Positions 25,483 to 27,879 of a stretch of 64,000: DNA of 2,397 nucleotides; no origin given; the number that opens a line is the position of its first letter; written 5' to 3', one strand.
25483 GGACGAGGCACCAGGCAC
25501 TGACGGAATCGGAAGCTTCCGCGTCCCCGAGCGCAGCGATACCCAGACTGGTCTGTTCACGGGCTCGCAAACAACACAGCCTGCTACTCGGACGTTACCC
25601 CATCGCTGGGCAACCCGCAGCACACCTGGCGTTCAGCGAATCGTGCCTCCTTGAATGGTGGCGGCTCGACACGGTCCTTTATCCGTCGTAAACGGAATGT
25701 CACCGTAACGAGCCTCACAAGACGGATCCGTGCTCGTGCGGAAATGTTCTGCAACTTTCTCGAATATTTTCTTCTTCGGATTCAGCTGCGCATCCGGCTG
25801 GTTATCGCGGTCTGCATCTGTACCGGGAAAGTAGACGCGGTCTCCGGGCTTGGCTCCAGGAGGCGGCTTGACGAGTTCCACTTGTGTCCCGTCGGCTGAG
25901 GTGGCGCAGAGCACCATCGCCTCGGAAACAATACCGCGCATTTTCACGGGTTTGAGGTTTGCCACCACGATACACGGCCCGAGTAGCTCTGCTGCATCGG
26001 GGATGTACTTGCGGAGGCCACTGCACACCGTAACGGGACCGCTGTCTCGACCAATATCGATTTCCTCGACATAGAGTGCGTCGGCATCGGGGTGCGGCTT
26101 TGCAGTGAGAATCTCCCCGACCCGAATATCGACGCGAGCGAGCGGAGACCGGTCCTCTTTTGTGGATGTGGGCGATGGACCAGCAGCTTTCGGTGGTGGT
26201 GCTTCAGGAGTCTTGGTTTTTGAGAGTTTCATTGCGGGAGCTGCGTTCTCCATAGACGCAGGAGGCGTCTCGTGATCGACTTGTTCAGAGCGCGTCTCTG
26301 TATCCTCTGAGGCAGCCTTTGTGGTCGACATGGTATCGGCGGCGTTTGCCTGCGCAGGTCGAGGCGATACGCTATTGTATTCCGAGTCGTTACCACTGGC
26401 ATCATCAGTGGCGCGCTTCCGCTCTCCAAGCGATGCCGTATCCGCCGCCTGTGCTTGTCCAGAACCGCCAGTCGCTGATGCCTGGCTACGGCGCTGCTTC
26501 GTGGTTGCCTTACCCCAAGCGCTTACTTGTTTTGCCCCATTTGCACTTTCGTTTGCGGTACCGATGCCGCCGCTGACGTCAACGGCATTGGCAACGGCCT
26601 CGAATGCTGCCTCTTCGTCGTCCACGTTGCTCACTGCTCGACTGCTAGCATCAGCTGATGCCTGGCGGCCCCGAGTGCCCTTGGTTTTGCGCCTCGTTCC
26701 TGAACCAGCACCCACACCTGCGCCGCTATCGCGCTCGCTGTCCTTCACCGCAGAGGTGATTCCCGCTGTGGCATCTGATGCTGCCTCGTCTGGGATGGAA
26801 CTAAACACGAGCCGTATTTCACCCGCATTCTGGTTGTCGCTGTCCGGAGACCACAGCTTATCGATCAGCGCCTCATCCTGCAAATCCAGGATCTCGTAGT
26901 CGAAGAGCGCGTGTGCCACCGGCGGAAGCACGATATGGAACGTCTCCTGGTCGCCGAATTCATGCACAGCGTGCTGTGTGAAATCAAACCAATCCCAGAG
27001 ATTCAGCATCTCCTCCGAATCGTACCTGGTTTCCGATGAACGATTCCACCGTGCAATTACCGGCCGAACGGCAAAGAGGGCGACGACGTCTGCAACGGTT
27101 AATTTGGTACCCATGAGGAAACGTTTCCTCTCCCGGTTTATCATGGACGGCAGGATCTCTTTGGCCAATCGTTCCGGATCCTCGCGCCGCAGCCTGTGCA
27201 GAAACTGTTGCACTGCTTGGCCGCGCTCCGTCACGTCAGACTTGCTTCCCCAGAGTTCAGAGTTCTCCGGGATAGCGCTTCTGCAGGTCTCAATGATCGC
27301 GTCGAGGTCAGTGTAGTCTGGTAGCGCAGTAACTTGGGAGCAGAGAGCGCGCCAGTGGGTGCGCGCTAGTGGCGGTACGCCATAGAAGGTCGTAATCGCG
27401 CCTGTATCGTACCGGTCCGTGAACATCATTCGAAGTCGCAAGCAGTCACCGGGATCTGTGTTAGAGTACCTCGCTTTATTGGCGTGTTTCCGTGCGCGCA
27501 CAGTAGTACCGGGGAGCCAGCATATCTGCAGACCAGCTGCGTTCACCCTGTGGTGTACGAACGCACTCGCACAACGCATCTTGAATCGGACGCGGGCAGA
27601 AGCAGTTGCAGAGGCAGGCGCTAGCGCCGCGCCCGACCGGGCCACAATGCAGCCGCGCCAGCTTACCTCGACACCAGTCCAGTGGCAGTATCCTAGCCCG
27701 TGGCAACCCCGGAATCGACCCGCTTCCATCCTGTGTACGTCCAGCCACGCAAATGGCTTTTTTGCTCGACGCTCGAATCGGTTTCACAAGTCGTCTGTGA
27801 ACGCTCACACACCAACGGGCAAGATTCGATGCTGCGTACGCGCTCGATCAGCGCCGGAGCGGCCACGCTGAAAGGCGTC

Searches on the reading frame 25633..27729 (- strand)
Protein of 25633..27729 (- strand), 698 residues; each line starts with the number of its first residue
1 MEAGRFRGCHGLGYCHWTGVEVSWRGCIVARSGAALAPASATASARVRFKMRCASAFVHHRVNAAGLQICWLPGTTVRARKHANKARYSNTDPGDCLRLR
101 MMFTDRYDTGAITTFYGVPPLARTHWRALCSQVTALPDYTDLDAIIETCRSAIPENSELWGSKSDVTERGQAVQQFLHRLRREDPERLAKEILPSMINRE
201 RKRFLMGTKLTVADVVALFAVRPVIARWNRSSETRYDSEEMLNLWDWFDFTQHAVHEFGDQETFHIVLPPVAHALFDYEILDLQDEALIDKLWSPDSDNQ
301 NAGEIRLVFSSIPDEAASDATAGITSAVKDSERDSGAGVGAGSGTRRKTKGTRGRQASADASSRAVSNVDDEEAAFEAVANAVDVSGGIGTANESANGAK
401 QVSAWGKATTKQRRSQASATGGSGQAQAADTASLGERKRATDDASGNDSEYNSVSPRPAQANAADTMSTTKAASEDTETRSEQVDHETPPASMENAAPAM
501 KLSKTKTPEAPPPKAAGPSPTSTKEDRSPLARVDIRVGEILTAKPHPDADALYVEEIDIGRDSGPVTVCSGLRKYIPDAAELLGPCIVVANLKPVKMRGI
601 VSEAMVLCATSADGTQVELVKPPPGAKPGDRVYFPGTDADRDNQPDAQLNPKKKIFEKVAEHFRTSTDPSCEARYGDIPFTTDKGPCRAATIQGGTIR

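Call 12: search_protein_families(library=pfam, proteins=[window:25633-27729:-])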
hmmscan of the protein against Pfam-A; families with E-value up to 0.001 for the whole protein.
window:25633-27729:- (698 aa): 1 family
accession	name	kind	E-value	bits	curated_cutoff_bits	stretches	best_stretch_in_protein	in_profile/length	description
PF01588.26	tRNA_bind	-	4.7e-25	87.9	27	1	535-631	1-96/96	Putative tRNA binding domain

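Call 46: search_protein_families(library=ncbifam, proteins=[window:25633-27729:-], max_evalue=0.01)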
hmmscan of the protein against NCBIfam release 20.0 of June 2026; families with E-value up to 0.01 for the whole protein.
window:25633-27729:- (698 aa): 10 families
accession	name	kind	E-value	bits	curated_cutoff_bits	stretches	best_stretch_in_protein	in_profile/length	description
NF001100.0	PRK00133.1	equivalog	4e-22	78.5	587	1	470-632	517-675/676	methionine--tRNA ligase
TIGR00399.1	metG_C_term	equivalog_domain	5.4e-19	68.4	116.65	1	510-632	19-138/139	methionine--tRNA ligase subunit beta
NF007492.0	PRK10089.1-1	equivalog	2.3e-16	59.7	150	1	530-625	9-102/110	tRNA-binding protein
NF008900.0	PRK12267.1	equivalog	7.3e-16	57.8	598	1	493-632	512-647/648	methionine--tRNA ligase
TIGR02222.1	chap_CsaA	subfamily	7.7e-09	35.5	119.65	1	531-632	5-106/107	export-related chaperone CsaA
NF007494.0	PRK10089.1-3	equivalog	2.4e-07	30.7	109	1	531-632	10-111/112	tRNA-binding protein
NF007495.0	PRK10089.1-4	equivalog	2.4e-05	24.8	117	1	530-624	10-104/113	tRNA-binding protein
NF007496.0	PRK10089.1-5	equivalog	0.002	18.3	171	1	531-622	8-98/109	chaperone CsaA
NF007493.0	PRK10089.1-2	equivalog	0.0025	17.9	160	1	531-617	10-97/112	tRNA-binding protein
TIGR00472.1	pheT_bact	equivalog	0.0062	14.8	402.65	1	535-606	46-120/798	phenylalanine--tRNA ligase subunit beta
